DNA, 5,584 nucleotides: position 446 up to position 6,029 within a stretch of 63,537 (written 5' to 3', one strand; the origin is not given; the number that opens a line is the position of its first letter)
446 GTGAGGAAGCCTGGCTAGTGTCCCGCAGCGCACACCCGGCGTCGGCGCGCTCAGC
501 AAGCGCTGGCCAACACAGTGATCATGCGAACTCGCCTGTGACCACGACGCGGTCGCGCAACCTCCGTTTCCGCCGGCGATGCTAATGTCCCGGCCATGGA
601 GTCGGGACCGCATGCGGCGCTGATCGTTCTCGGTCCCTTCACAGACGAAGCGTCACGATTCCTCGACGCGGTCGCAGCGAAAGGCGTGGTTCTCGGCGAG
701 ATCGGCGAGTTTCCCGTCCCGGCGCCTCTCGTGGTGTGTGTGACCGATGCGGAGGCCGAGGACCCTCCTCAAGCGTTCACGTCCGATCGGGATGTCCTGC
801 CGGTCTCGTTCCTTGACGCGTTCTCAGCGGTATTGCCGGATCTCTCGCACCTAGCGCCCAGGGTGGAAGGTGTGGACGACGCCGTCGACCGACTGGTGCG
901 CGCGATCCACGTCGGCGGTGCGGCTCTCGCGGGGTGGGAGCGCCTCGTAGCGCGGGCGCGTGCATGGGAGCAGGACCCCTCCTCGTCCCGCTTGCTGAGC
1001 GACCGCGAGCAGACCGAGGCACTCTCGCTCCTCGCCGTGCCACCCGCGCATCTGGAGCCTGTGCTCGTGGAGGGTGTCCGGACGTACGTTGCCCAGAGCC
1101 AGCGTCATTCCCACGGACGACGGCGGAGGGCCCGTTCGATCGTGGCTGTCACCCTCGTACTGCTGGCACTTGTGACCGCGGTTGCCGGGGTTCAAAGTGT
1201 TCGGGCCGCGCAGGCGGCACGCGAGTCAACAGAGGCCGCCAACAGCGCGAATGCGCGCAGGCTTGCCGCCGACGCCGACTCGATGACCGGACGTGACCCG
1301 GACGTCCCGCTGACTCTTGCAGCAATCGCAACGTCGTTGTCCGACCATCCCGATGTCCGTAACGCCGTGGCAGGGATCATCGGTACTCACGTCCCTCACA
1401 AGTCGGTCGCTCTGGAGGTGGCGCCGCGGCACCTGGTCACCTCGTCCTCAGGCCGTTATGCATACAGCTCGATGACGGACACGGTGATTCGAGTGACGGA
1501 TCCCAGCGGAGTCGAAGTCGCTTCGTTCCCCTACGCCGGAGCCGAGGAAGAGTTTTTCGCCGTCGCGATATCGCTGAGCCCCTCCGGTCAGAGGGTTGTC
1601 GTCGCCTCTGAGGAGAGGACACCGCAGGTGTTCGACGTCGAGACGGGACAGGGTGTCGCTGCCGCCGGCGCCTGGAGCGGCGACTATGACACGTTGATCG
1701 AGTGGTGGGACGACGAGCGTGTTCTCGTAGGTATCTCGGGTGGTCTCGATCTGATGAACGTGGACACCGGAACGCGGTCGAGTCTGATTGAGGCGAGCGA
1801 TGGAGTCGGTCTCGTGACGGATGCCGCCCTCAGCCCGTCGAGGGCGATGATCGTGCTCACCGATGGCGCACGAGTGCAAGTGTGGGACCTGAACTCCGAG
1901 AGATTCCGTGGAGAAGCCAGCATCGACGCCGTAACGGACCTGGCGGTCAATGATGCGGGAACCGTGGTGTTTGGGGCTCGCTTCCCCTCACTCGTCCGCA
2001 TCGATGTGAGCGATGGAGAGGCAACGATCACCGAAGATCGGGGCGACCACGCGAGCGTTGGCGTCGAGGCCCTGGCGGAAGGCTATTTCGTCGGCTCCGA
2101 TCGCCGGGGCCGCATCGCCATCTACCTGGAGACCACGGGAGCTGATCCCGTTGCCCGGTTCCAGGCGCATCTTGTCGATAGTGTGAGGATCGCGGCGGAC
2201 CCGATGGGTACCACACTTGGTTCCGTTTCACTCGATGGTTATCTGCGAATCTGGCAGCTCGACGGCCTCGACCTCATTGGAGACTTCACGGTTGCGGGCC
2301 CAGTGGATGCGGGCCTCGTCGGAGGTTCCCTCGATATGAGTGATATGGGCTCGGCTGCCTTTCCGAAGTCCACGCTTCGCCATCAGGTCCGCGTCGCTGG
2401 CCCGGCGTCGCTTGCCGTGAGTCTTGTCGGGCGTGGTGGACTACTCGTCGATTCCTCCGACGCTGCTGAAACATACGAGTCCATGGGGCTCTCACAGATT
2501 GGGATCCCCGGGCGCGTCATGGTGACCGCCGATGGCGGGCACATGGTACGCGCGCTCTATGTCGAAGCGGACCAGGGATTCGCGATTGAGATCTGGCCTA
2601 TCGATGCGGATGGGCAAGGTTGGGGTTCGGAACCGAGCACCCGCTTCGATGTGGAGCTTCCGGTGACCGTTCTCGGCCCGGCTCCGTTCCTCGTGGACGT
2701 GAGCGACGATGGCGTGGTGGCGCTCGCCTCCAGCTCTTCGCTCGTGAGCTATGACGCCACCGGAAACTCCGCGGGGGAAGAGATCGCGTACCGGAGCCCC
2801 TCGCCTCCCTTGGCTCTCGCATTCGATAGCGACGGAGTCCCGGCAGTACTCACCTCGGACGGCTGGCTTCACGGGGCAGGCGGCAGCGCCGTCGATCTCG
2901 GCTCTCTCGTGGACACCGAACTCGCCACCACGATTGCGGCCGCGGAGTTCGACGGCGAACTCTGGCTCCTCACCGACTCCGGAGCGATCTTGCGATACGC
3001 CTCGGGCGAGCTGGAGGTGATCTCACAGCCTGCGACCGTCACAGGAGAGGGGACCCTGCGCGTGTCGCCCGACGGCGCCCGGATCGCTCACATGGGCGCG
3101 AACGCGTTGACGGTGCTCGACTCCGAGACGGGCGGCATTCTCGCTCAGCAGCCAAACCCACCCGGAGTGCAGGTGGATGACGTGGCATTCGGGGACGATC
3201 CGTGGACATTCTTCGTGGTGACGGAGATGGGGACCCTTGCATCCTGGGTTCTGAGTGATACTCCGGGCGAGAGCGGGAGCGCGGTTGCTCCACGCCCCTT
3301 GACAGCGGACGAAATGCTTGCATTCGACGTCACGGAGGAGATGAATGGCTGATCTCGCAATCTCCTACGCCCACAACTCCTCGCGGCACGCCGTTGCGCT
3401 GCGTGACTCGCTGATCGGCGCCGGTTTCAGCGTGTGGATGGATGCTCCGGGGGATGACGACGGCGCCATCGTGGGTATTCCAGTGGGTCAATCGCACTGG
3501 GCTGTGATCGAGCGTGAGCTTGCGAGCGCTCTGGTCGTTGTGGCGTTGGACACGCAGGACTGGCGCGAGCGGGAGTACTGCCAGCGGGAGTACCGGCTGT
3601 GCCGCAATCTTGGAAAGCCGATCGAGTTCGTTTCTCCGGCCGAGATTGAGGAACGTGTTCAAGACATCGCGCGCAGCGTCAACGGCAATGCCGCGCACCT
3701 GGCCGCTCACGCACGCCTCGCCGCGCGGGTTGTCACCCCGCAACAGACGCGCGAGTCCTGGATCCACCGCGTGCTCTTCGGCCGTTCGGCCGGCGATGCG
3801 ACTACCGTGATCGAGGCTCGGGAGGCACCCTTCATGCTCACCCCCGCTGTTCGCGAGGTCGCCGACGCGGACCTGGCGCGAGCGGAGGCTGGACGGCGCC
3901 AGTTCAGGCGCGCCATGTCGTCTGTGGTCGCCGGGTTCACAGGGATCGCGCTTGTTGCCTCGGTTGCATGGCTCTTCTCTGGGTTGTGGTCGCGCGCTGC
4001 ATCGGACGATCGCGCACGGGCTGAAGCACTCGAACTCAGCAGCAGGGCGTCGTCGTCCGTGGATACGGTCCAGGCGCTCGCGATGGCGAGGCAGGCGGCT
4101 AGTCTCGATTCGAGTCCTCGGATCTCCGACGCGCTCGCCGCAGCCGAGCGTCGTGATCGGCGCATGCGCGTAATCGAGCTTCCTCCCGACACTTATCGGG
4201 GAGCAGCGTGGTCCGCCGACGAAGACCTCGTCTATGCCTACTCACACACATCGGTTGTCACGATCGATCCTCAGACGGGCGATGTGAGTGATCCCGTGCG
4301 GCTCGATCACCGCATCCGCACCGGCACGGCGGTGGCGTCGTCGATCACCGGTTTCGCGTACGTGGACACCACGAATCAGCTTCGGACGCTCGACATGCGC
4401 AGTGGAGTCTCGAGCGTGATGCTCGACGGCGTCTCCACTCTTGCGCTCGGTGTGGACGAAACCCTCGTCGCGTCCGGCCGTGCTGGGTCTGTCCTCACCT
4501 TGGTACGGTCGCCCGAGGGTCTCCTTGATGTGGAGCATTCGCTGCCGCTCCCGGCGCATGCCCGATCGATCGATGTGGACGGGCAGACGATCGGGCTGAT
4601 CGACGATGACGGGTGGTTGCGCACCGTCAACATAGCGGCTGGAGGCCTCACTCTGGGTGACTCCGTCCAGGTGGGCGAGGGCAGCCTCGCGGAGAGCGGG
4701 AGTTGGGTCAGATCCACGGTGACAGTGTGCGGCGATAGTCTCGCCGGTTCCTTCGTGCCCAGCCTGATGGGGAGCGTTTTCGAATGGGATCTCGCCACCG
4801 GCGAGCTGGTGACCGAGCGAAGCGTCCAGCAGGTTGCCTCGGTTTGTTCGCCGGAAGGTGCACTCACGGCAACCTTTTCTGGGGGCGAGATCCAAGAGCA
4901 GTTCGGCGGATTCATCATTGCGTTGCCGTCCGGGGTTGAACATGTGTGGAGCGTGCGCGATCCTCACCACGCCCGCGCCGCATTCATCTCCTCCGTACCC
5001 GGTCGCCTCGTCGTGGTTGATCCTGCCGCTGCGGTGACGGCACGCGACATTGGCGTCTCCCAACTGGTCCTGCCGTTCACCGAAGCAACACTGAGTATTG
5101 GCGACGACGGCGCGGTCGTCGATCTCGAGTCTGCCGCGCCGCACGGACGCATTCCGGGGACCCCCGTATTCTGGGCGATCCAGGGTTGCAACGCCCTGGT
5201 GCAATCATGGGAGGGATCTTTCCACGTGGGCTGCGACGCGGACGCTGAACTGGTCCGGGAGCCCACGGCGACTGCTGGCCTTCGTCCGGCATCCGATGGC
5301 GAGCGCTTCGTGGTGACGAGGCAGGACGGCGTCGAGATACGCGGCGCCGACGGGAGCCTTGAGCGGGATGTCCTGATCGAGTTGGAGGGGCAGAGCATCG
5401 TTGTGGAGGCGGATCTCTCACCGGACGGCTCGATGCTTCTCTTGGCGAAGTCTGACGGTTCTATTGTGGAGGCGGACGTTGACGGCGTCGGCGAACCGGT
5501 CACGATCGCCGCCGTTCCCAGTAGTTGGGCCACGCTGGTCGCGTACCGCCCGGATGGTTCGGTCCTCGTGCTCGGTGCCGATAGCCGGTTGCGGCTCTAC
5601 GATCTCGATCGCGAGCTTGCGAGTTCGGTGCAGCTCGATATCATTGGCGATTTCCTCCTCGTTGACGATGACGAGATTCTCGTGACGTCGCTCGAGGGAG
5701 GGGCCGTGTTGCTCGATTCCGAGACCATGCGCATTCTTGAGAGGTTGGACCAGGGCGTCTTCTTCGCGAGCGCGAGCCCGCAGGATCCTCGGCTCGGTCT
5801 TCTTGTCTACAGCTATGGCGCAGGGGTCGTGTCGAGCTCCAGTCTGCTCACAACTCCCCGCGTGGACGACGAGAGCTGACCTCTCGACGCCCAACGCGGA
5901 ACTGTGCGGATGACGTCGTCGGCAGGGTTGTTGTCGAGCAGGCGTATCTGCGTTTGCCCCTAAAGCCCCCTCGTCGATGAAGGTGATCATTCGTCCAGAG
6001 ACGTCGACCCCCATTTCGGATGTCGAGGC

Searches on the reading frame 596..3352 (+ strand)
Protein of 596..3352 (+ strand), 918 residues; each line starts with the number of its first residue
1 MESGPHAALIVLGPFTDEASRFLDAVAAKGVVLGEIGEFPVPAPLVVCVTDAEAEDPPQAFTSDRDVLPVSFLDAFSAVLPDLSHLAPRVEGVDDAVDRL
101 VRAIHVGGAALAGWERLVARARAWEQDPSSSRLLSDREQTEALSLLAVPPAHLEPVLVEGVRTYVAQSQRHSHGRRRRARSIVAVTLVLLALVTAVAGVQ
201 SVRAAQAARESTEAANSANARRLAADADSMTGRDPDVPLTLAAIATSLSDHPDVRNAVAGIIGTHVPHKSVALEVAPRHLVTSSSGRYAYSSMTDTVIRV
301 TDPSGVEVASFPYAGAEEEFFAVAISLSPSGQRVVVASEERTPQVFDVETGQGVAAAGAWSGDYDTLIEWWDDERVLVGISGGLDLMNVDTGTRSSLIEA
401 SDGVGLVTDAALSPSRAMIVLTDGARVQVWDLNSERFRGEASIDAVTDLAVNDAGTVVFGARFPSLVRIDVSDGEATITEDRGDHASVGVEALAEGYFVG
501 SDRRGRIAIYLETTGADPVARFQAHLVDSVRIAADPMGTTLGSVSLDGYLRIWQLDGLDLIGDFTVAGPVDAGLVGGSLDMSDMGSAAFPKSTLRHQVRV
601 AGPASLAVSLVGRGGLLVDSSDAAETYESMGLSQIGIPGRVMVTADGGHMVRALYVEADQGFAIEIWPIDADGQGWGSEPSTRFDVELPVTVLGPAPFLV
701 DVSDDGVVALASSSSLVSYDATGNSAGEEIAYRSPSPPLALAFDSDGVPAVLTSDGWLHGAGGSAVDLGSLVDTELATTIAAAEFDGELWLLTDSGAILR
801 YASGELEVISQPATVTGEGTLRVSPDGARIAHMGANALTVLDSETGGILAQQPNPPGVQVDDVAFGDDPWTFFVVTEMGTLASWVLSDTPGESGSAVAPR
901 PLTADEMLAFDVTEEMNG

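Call 83: search_protein_families(library=pfam, proteins=[window:596-3352:+], max_evalue=0.001)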
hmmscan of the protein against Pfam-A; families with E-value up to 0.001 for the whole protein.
window:596-3352:+ (918 aa): 4 families
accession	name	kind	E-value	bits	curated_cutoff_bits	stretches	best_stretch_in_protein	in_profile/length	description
PF25174.1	Beta-prop_THOC3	-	2.9e-11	43.3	305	1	389-559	31-204/272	THOC3 beta-propeller domain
PF24807.1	WD40_CDC20-Fz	-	6.1e-06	26.2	200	0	364-480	11-129/292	CDC20/Fizzy WD40 domain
PF00400.38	WD40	-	1.8e-05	25.5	27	0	518-553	3-38/39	WD domain, G-beta repeat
PF24817.1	WD40_WDHD1_1st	-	0.00059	19.5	109.9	0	520-556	122-158/291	WDHD1 first WD40 domain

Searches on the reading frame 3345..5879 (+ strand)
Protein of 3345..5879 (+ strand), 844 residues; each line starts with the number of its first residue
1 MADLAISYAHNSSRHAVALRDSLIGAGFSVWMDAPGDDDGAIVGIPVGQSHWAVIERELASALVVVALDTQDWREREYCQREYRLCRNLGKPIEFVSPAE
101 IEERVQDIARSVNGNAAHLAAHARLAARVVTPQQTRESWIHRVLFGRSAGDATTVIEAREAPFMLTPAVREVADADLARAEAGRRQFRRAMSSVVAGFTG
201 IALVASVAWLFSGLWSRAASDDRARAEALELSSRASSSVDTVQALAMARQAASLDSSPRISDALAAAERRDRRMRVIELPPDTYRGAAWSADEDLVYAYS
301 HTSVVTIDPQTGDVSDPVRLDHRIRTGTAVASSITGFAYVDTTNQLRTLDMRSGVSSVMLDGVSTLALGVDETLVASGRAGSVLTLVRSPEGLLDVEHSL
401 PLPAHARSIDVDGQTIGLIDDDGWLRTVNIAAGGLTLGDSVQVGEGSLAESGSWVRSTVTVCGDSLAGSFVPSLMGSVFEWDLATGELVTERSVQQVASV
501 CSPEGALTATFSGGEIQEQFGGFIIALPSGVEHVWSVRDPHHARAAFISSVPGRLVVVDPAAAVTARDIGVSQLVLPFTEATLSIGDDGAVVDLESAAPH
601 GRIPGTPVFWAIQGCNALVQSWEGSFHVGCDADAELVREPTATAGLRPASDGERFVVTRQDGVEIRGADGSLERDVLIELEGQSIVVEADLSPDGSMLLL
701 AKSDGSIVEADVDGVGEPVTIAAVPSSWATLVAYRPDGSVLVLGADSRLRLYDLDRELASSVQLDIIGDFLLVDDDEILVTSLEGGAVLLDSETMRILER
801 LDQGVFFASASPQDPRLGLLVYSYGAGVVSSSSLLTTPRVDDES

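Call 83: search_protein_families(library=pfam, proteins=[window:3345-5879:+], max_evalue=0.001)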
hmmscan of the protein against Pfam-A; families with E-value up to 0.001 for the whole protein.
window:3345-5879:+ (844 aa): 1 family
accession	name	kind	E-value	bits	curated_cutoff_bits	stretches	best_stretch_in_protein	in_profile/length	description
PF13676.11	TIR_2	-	1.8e-06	28.9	28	1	6-88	3-77/122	TIR domain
